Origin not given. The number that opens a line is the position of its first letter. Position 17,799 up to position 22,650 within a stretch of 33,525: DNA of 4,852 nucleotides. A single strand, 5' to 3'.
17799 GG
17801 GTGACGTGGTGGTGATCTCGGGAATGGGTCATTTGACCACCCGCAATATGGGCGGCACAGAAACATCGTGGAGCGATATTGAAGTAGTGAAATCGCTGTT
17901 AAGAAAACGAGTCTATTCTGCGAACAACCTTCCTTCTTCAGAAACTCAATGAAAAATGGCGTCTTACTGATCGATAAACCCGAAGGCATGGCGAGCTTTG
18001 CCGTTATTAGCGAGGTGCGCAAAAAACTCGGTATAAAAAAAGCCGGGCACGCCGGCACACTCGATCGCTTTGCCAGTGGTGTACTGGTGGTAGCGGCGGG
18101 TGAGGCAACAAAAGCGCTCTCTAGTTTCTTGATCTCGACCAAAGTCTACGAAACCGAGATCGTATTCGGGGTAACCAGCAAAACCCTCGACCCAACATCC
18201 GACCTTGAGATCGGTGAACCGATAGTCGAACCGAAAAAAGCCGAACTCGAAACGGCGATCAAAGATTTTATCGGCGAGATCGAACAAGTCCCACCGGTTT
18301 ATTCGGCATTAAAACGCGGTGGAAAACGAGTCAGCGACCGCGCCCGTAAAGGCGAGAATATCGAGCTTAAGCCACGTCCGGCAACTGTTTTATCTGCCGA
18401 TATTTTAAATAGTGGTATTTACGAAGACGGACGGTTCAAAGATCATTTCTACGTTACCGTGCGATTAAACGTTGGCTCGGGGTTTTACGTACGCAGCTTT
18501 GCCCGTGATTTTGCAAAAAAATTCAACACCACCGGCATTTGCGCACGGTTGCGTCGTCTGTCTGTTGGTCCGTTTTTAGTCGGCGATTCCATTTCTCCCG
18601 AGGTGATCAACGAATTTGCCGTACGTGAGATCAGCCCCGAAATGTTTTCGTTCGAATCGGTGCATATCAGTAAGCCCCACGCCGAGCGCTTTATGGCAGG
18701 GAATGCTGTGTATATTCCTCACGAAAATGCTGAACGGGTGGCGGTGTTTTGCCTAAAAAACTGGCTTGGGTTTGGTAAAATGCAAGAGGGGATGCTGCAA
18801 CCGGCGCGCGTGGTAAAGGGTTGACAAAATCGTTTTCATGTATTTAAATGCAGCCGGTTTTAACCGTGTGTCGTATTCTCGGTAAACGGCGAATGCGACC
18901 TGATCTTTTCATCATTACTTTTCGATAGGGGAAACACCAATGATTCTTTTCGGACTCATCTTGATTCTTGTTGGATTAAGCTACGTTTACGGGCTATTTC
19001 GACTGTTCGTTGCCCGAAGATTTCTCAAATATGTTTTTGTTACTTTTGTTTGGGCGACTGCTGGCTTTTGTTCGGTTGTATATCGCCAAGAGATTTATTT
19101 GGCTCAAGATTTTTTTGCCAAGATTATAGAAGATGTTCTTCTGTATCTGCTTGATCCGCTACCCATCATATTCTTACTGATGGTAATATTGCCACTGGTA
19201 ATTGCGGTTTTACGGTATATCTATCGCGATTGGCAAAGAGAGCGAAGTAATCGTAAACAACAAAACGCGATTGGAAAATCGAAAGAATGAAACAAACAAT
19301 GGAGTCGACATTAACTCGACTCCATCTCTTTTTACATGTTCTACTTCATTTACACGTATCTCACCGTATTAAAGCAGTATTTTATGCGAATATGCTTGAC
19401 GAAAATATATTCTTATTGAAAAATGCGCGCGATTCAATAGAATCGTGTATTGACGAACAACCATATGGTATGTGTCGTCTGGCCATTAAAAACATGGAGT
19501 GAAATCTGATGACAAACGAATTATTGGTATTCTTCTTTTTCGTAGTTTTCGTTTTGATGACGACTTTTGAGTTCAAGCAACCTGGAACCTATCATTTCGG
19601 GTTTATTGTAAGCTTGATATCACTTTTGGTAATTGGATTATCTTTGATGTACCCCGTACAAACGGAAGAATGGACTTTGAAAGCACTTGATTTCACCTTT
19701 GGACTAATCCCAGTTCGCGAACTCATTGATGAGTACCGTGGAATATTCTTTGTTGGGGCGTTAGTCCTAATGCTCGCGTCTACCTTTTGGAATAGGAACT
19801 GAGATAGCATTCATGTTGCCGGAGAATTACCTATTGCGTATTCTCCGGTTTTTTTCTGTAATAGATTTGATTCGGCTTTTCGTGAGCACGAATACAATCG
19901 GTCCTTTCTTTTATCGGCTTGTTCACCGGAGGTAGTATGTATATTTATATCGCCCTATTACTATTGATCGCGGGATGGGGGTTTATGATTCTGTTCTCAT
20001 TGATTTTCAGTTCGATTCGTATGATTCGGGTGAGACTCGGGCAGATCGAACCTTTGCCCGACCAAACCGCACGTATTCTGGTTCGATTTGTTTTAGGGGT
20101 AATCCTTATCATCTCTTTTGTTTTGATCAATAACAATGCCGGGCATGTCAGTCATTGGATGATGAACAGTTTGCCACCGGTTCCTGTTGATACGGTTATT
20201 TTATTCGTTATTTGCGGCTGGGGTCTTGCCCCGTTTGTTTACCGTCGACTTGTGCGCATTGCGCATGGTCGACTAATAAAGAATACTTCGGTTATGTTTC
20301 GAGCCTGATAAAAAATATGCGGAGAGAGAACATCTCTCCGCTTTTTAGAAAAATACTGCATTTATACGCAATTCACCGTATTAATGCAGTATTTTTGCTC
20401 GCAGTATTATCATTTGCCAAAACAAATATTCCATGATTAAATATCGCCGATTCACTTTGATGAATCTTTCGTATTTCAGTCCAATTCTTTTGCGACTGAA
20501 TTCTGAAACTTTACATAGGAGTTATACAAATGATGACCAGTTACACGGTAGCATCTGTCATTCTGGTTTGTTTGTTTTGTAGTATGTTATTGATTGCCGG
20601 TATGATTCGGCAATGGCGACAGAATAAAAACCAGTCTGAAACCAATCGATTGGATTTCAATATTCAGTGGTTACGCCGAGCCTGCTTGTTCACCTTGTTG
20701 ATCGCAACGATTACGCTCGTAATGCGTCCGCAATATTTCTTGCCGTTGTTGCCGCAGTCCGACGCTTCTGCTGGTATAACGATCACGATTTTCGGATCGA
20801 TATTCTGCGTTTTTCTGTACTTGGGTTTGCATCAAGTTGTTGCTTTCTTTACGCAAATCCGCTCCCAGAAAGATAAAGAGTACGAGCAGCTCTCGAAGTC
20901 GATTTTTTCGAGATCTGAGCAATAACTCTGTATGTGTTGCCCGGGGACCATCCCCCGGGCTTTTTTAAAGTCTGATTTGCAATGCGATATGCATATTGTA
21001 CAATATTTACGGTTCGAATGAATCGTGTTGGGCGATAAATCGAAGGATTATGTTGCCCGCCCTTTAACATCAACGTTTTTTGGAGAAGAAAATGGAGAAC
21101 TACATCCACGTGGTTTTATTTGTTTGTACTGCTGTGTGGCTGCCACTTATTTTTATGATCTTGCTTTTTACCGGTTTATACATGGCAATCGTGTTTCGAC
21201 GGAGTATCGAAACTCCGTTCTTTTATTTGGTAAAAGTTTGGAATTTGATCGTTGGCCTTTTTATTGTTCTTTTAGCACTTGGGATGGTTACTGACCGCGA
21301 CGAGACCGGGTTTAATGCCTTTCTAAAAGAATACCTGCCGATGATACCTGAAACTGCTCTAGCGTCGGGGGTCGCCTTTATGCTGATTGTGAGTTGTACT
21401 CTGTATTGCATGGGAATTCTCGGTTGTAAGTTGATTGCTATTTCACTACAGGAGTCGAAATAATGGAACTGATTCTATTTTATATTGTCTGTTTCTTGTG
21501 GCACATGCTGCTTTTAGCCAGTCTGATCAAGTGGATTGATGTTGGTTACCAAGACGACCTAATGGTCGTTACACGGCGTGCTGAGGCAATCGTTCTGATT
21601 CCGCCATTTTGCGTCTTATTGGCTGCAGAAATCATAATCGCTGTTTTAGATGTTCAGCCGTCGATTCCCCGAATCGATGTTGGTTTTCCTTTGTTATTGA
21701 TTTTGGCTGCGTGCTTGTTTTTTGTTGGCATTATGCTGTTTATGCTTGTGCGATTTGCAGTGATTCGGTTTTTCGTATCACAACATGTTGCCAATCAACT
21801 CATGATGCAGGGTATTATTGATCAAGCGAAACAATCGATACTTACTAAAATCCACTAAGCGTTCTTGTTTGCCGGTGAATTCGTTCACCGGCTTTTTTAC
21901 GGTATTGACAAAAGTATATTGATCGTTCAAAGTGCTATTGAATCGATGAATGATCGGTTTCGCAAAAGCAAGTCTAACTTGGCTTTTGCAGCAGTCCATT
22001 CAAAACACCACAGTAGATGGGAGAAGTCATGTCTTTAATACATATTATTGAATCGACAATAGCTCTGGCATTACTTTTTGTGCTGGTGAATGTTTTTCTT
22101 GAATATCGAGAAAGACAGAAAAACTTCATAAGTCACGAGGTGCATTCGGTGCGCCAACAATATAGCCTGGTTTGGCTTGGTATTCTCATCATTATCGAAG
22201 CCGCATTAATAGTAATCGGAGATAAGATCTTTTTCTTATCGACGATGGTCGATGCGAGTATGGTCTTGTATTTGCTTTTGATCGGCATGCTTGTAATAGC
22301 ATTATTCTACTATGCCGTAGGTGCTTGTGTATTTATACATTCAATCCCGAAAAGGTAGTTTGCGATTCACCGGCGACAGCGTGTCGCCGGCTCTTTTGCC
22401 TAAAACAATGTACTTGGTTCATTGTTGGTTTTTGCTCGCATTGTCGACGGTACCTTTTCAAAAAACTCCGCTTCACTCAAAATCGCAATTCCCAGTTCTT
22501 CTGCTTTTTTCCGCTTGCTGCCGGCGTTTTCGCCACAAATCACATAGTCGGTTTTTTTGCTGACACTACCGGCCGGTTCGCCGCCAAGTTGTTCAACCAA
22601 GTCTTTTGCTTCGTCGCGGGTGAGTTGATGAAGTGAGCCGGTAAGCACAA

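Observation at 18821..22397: Tandem array of seven sequence-unrelated three-TM miniproteins between truB and ligA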

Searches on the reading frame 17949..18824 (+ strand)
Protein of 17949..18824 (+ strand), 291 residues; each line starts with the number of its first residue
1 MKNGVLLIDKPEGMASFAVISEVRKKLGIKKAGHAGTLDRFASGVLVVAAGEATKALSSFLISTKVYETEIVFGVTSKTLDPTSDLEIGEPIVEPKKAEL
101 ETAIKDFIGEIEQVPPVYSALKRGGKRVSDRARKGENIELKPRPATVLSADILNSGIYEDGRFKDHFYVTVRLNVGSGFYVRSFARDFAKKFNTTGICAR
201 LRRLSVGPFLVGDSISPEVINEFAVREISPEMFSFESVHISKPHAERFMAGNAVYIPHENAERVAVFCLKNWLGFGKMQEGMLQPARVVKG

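Call 12: find_related_loci(query=window:17949-18821:+, collection=genome_contigs, flank=10000)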
Query window:17949-18821:+ (291 aa) in genome_contigs; peptide patterns used: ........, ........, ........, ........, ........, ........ (x = any residue, [..] = any of these).
96 stretches matched a pattern; 11 encode a relative of the query (tblastn E <= 1e-3); 11 distinct loci.
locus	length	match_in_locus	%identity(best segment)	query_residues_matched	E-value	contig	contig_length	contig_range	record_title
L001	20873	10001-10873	35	3-288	5e-45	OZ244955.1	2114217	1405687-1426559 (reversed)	MAG: Rickettsiales bacterium isolate 351a7792-30f9-4e5e-aadd-1944ae5c27b2 genome assembly, chromosome: 1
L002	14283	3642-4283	38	3-224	2e-38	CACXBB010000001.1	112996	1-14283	MAG: uncultured Clostridiales bacterium isolate RUG11088 genome assembly, contig: RUG11088_asm_1, whole genome shotgun s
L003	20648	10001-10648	37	5-223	4e-38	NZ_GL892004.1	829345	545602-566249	Dysgonomonas mossii DSM 22836 supercont1.1, whole genome shotgun sequence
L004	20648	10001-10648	36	5-223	2e-37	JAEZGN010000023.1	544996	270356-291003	MAG: Bacteroidetes bacterium isolate OH_CBrB_99 k127_1551672, whole genome shotgun sequence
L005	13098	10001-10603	39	10-218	3e-36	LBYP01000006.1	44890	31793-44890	MAG: Parcubacteria group bacterium GW2011_GWA2_40_23 UT91_C0006, whole genome shotgun sequence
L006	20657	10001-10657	34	2-227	2e-35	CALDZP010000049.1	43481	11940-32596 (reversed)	MAG: uncultured Ignavibacteria bacterium isolate H1_Bin_MAXBIN__065_1 genome assembly, contig: c_000000148608, whole gen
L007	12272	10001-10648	36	5-223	3e-35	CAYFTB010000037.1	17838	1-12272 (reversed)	MAG TPA_asm: uncultured Proteiniphilum sp. isolate ERP107106_co2_165 genome assembly, contig: NODE_2777_length_17838_cov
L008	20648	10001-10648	35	5-223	5e-34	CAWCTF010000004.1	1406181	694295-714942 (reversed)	MAG: uncultured Flavobacteriaceae bacterium isolate MFD05442.bin.2.54 genome assembly, contig: contig_27036, whole genom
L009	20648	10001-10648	35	5-223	7e-35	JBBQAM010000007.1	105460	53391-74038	MAG: Flavobacteriales bacterium isolate Co_metawrap_1460 Cmw_1460_k141_28864026_length_105460_cov_14.0000, whole genome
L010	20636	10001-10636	36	9-222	4e-33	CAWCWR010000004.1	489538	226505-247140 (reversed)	MAG: uncultured Phycisphaeraceae bacterium isolate MFD03250.bin.2.15 genome assembly, contig: contig_31275, whole genome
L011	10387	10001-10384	45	1-127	2e-25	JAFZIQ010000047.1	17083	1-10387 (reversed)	MAG: Selenomonadaceae bacterium isolate RGIG7801 Water_buffalos_Reticulum-1__c157033, whole genome shotgun sequence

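Call 13: find_encoding_contigs(protein=window:17949-18824:+, flank=10000, max_places=10)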
Protein window:17949-18824:+ (291 aa): 1 contig read that carries it; 1 place shown.
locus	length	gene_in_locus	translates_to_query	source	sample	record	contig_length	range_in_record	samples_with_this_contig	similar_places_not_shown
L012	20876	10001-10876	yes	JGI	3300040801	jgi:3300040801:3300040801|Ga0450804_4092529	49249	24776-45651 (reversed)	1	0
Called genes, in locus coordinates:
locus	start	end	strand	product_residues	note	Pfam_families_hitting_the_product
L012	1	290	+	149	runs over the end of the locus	-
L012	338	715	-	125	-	PF00903:Glyoxalase, PF22677:Ble-like_N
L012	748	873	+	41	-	-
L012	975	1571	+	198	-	-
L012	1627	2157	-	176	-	PF13673:Acetyltransf_10 (weak), PF00583:Acetyltransf_1, PF13508:Acetyltransf_7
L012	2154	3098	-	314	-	PF01758:SBF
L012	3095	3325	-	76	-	PF12674:Zn_ribbon_2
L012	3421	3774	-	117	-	PF08818:DUF1801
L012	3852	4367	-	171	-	PF00903:Glyoxalase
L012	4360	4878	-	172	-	-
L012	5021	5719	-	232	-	-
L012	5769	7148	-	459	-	PF02878:PGM_PMM_I, PF02879:PGM_PMM_II, PF02880:PGM_PMM_III, PF00408:PGM_PMM_IV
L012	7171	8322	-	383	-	PF04545:Sigma70_r4, PF05066:HARE-HTH (weak)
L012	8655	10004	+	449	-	PF08245:Mur_ligase_M, PF02875:Mur_ligase_C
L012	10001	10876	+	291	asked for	PF01509:TruB_N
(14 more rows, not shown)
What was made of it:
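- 17949..18824 (+): truB, the conserved left flank of the slot. PF01509 TruB_N (call 13).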

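Call 40: find_related_loci(query=window:17949-18821:+, collection=metagenome_contigs, flank=8000)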
Query window:17949-18821:+ (291 aa) in metagenome_contigs; peptide patterns used: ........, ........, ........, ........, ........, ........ (x = any residue, [..] = any of these).
211 stretches matched a pattern; 10 encode a relative of the query (tblastn E <= 1e-3); 10 distinct loci.
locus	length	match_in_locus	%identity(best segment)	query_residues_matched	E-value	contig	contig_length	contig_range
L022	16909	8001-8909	33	3-288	2e-45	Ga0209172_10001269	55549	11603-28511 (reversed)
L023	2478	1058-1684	38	1-218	6e-41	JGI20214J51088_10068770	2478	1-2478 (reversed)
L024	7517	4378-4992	38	5-218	2e-40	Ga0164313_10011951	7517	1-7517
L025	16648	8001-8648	36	5-223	2e-37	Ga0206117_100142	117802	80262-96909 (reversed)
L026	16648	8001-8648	36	5-223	1e-37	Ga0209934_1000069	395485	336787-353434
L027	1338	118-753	38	4-218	8e-38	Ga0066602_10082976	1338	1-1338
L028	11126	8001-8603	39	10-218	2e-36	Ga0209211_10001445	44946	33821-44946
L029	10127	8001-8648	33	2-218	6e-29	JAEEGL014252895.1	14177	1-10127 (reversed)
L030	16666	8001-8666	37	3-233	2e-41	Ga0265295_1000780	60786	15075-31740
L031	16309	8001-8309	39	4-123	4e-12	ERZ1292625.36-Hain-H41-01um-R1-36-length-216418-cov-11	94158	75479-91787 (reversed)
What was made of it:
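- Tried and rejected: The source contig is not in the metagenome collection (calls 12, 40).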

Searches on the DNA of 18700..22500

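Call 71: search_rna_families(source=window, start=18700, end=22500, threshold=evalue, max_evalue=1)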
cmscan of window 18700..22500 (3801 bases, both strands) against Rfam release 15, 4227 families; matches with E-value up to 1: 5.
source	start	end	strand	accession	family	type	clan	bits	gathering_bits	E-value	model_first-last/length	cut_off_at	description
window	20344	20400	+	RF00812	mir-83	Gene; miRNA;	-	29.5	44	0.016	1-84/84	no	mir-83 microRNA precursor family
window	20308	20395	-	RF02053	STnc430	Gene; sRNA;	-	27.2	47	0.23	1-162/162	no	Enterobacterial sRNA STnc430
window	20345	20401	-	RF00812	mir-83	Gene; miRNA;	-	25.8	44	0.13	1-84/84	no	mir-83 microRNA precursor family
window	20349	20396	+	RF04140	mir-3118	Gene; miRNA;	-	23.4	89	0.28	16-62/76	no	mir-3118 microRNA precursor family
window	20587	20660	-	RF00554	SNORA48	Gene; snRNA; snoRNA; HACA-box;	CL00037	19.5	50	0.96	1-135/135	no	Small nucleolar RNA SNORA48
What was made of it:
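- On Type I toxin-antitoxin tandem repeats: No Rfam family matches (call 71).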

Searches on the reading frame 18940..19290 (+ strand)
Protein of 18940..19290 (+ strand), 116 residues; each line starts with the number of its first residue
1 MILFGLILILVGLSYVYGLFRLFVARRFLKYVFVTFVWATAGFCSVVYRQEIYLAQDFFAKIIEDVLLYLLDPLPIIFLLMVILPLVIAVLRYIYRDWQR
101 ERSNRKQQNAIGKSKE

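Call 6: search_protein_families(library=pfam, proteins=[window:18940-19287:+], max_evalue=1)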
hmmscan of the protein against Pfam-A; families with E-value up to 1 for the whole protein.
window:18940-19287:+ (116 aa): 7 families
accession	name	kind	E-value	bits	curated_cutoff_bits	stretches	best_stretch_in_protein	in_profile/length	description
PF01312.24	Bac_export_2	-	0.0087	15.8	24.4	1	13-106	116-210/335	FlhB HrpN YscU SpaS Family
PF17364.7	DUF5389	-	0.063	13.8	25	1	33-106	10-81/104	Family of unknown function (DUF5389)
PF08114.16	PMP1_2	-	0.091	13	22.3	1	77-100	12-35/43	ATPase proteolipid family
PF15957.10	Comm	-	0.24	12.1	27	0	61-110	5-51/110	Commissureless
PF06305.16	LapA_dom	-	0.29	11.5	28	1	73-113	18-58/64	Lipopolysaccharide assembly protein A domain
PF07219.19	HemY_N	-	0.53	10.8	31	1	76-111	26-63/107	HemY protein N-terminus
PF06365.17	CD34_antigen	-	0.85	10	26.3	0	81-113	110-142/204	CD34/Podocalyxin family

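Call 7: search_protein_families(library=ncbifam, proteins=[window:18940-19287:+], max_evalue=1)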
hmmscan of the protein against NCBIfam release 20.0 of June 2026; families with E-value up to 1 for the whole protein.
window:18940-19287:+ (116 aa): 2 families
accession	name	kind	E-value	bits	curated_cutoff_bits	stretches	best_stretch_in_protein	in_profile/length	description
NF046005.2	near_gluc_PtsG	equivalog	0.054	13.8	45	0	76-112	5-44/85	MPN207a family PTS transporter accessory protein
NF009292.0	PRK12651.1-3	equivalog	0.69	9.9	213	1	14-78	30-91/158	Na+/H+ antiporter subunit E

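Call 15: list_cluster_members(proteins=[window:18940-19287:+, window:19509-19799:+, window:19937-20305:+, window:20584-20922:+, window:21092-21460:+, window:21463-21855:+, window:22017-22355:+, window:19287-19499:+])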
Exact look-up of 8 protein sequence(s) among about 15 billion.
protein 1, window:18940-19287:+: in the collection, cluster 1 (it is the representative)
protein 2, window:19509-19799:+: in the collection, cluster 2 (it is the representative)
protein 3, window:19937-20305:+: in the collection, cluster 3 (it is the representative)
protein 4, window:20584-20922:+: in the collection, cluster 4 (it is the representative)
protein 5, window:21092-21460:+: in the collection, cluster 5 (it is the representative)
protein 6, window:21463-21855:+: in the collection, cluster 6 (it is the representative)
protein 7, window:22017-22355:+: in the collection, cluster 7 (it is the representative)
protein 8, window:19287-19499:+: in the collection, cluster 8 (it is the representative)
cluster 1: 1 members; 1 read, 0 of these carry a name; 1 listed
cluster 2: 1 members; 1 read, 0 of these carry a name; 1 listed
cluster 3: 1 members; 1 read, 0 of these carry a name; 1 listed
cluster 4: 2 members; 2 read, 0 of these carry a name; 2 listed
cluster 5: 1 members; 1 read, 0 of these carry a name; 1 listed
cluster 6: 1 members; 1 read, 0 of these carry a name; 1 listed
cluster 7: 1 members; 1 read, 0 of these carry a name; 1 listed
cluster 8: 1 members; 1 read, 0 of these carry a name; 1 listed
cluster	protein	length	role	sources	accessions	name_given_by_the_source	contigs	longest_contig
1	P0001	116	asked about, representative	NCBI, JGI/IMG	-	-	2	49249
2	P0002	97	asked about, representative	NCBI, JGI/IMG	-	-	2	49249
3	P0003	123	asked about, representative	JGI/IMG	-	-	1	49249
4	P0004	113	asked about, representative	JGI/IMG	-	-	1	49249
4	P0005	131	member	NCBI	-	-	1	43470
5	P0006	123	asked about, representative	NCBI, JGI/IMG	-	-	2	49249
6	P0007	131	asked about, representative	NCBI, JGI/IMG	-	-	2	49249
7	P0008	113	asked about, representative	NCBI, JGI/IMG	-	-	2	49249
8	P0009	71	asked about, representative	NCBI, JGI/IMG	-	-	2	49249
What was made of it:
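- All are singleton 90% clusters (call 15).
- Tried and rejected: The same proteins are in that collection (call 15), so the run was uninformative and one search was wasted.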

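Call 19: search_protein_families(library=phrogs, proteins=[window:18940-19287:+], max_evalue=1)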
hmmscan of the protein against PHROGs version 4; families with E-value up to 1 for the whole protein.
window:18940-19287:+ (116 aa): 2 families
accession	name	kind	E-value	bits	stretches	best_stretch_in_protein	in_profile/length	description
phrog_29581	-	unknown function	0.0055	17.6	0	77-112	6-41/58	-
phrog_13108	-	unknown function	0.12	13.6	1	75-108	3-38/53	-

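Call 20: search_protein_families(library=padloc, proteins=[window:18940-19287:+], max_evalue=1)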
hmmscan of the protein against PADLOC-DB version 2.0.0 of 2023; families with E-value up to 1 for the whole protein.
window:18940-19287:+ (116 aa): 0 families

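Call 82: find_encoding_contigs(protein=window:18940-19290:+, flank=10000, max_places=6)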
Protein window:18940-19290:+ (116 aa): 2 contigs read that carry it; 2 places shown.
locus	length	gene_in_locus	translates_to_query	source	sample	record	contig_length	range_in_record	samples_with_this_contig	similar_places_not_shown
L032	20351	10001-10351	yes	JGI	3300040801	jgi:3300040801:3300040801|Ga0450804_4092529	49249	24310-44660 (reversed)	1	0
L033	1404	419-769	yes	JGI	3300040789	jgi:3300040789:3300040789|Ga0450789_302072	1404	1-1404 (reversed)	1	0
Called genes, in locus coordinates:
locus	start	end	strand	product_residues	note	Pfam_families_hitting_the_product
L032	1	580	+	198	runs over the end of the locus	-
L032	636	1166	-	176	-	PF13673:Acetyltransf_10 (weak), PF00583:Acetyltransf_1, PF13508:Acetyltransf_7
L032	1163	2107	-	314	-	PF01758:SBF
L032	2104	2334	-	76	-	PF12674:Zn_ribbon_2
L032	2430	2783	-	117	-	PF08818:DUF1801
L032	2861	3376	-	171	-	PF00903:Glyoxalase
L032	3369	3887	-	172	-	-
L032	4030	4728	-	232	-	-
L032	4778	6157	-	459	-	PF02878:PGM_PMM_I, PF02879:PGM_PMM_II, PF02880:PGM_PMM_III, PF00408:PGM_PMM_IV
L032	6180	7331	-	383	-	PF04545:Sigma70_r4, PF05066:HARE-HTH (weak)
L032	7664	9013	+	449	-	PF08245:Mur_ligase_M, PF02875:Mur_ligase_C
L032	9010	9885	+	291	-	PF01509:TruB_N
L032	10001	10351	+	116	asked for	-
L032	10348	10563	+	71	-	-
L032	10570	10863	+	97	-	-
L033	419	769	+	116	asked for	-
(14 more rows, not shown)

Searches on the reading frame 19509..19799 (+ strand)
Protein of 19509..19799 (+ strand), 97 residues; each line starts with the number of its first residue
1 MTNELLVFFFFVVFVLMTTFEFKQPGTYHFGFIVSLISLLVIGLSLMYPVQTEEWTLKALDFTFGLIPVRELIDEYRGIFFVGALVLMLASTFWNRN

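Call 6: search_protein_families(library=pfam, proteins=[window:19509-19799:+], max_evalue=1)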
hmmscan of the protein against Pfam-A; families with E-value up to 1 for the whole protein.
window:19509-19799:+ (97 aa): 1 family
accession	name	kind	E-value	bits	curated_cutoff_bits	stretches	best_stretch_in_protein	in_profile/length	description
PF24961.1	NfeD_membrane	-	0.0046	17.4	26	1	7-94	3-88/119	NfeD integral membrane domain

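Call 7: search_protein_families(library=ncbifam, proteins=[window:19509-19799:+], max_evalue=1)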
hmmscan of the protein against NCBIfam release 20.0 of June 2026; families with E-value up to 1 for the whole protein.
window:19509-19799:+ (97 aa): 0 families

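Call 19: search_protein_families(library=phrogs, proteins=[window:19509-19799:+], max_evalue=1)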
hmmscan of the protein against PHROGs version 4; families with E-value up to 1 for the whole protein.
window:19509-19799:+ (97 aa): 0 families

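Call 20: search_protein_families(library=padloc, proteins=[window:19509-19799:+], max_evalue=1)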
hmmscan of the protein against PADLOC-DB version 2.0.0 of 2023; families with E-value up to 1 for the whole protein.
window:19509-19799:+ (97 aa): 0 families

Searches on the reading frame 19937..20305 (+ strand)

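Call 6: search_protein_families(library=pfam, proteins=[window:19937-20305:+], max_evalue=1)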
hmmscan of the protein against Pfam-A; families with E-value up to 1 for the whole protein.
window:19937-20305:+ (123 aa): 0 families

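Call 7: search_protein_families(library=ncbifam, proteins=[window:19937-20305:+], max_evalue=1)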
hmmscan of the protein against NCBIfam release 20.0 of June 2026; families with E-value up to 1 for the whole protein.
window:19937-20305:+ (123 aa): 3 families
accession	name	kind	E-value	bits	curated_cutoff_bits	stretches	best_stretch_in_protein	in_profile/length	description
NF052600.1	sept_pore_FraI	equivalog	0.034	14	225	1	42-92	30-78/216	septal nanopore formation protein FraI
TIGR04154.1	archaeo_STT3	subfamily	0.23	9.7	450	1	5-104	199-297/831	oligosaccharyl transferase, archaeosortase A system-associated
NF038378.1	DNZ54_00345_fm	subfamily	0.29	11.3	40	1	3-34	87-119/124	DNZ54_00345 family protein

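Call 19: search_protein_families(library=phrogs, proteins=[window:19937-20305:+], max_evalue=1)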
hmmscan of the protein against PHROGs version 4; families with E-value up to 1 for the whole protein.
window:19937-20305:+ (123 aa): 2 families
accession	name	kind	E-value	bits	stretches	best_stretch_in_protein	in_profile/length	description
phrog_5503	-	unknown function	0.12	14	1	48-67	52-71/81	-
phrog_26500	-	unknown function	0.24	12.6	1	47-65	23-41/58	-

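Call 20: search_protein_families(library=padloc, proteins=[window:19937-20305:+], max_evalue=1)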
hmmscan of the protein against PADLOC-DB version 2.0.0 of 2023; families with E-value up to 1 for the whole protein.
window:19937-20305:+ (123 aa): 0 families
